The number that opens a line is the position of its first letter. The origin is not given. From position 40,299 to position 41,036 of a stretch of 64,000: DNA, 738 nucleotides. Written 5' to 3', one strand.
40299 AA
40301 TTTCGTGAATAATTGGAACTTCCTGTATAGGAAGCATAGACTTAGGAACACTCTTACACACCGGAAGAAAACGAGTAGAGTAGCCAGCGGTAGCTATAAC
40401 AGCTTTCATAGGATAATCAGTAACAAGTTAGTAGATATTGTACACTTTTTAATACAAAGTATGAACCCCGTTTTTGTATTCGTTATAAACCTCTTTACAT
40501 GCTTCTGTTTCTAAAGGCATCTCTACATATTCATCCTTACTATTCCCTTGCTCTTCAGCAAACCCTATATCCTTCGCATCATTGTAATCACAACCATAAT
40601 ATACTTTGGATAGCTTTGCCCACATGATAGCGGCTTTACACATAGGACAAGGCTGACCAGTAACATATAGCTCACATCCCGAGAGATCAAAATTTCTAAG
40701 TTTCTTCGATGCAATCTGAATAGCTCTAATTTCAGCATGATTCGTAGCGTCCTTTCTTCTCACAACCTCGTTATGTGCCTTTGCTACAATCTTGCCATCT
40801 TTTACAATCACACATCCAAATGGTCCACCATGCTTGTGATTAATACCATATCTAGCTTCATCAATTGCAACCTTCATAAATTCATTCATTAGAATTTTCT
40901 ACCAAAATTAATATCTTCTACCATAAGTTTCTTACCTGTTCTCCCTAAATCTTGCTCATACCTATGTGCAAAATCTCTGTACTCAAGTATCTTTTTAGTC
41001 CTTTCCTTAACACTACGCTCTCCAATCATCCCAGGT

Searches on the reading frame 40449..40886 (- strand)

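Call 31: search_protein_families(library=pfam, proteins=[window:40449-40886:-], max_evalue=0.001)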
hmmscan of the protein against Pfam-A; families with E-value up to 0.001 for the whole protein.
window:40449-40886:- (145 aa): 3 families
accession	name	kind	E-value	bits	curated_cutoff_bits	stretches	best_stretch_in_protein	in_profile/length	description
PF00383.29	dCMP_cyt_deam_1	-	4.9e-26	91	25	1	2-99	6-102/102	Cytidine and deoxycytidylate deaminase zinc-binding region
PF14437.12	MafB19-deam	-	1.7e-25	90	27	1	2-105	5-107/142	MafB19-like deaminase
PF14439.12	Bd3614-deam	-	2.5e-06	27.9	38.5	1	26-97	14-88/113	Bd3614-like deaminase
